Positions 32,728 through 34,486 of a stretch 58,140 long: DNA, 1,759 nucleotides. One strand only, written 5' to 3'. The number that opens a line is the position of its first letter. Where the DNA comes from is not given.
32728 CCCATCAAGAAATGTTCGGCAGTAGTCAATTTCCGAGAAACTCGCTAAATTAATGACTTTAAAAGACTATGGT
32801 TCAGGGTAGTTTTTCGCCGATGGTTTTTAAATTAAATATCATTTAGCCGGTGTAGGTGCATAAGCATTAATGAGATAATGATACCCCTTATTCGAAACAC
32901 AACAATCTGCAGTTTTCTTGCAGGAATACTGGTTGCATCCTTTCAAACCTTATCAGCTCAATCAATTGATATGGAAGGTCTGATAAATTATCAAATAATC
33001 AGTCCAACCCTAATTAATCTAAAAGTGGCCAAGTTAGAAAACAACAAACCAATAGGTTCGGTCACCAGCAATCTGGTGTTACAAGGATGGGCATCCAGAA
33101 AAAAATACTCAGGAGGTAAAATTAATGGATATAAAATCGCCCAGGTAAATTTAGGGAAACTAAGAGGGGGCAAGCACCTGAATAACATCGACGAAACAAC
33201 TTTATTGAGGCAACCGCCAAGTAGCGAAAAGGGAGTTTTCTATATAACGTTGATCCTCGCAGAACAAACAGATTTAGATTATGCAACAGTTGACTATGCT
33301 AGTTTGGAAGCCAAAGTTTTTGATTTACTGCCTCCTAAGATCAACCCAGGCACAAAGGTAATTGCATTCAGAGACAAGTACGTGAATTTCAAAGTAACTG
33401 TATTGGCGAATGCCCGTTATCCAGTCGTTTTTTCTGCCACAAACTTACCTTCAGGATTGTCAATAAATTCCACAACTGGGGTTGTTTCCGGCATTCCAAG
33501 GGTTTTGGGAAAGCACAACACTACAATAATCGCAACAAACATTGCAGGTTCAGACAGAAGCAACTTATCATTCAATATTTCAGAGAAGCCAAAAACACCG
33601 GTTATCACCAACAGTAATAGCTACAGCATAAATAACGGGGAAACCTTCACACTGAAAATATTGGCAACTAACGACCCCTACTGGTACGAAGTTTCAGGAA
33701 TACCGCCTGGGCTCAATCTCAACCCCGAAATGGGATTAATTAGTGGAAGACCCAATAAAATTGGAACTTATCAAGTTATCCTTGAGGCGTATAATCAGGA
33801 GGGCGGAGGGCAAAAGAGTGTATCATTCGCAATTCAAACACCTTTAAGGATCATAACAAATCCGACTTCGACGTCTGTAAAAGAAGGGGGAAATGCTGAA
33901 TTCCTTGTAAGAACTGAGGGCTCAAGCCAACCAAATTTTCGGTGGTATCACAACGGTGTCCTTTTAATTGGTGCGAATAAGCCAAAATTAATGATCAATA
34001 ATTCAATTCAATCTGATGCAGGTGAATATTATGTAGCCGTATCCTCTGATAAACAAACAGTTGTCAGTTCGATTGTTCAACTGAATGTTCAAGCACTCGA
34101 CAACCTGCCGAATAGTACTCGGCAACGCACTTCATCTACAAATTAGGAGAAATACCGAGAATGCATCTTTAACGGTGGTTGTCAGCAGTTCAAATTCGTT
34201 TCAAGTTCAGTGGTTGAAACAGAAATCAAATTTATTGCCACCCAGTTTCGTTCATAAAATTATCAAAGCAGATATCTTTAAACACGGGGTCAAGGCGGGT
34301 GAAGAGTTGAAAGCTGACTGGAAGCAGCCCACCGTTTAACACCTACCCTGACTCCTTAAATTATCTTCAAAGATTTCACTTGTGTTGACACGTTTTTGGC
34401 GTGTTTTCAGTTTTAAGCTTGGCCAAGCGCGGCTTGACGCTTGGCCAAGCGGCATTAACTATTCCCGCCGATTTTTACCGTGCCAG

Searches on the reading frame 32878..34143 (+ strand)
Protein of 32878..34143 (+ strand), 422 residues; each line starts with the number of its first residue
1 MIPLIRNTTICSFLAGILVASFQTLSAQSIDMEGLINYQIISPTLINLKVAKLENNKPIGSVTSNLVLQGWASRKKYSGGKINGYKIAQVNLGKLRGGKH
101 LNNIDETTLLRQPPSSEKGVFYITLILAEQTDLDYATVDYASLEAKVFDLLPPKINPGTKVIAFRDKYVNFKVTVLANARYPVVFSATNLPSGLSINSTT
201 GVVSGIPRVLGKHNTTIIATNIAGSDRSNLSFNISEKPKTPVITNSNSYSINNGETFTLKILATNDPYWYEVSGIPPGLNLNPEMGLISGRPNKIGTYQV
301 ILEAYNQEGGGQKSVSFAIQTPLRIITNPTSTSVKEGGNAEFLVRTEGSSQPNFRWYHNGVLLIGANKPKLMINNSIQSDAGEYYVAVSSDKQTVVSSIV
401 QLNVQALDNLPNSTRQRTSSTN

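Call 10: search_protein_families(library=pfam, proteins=[window:32878-34143:+], max_evalue=0.1)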
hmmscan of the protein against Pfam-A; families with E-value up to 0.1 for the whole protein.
window:32878-34143:+ (422 aa): 6 families
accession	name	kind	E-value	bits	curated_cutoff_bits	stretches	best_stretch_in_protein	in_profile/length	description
PF05345.18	He_PIG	-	1.7e-15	57.7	24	2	241-320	2-94/96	Putative Ig domain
PF13927.12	Ig_3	-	5.6e-11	43.2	30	1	325-389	4-77/78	Immunoglobulin domain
PF07679.22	I-set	-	2.1e-07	31.3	23.7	1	324-402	2-88/90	Immunoglobulin I-set domain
PF07686.23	V-set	-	0.00049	20.7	26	0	367-404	71-108/109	Immunoglobulin V-set domain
PF24908.1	Ig_SIBA-E_2nd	-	0.0091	16.6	27.8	0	182-223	36-76/117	Integrin beta-like protein A-E, second Ig-like domain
PF19081.6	Ig_7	-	0.061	14.1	27.3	0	238-271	1-35/84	Ig-like domain CHU_C associated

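Call 11: search_protein_families(library=ncbifam, proteins=[window:32878-34143:+], max_evalue=0.1)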
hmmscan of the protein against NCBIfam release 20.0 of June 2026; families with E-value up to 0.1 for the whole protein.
window:32878-34143:+ (422 aa): 0 families

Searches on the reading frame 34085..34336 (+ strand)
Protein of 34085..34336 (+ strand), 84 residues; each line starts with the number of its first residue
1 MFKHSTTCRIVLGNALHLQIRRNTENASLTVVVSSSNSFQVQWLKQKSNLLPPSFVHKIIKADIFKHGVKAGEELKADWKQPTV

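Call 10: search_protein_families(library=pfam, proteins=[window:34085-34336:+], max_evalue=0.1)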
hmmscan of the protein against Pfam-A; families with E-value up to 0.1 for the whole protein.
window:34085-34336:+ (84 aa): 1 family
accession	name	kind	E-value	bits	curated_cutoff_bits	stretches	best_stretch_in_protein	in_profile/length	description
PF07686.23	V-set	-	0.057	14.1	26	1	25-56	12-45/109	Immunoglobulin V-set domain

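Call 11: search_protein_families(library=ncbifam, proteins=[window:34085-34336:+], max_evalue=0.1)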
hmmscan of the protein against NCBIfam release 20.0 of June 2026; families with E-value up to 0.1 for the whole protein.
window:34085-34336:+ (84 aa): 0 families
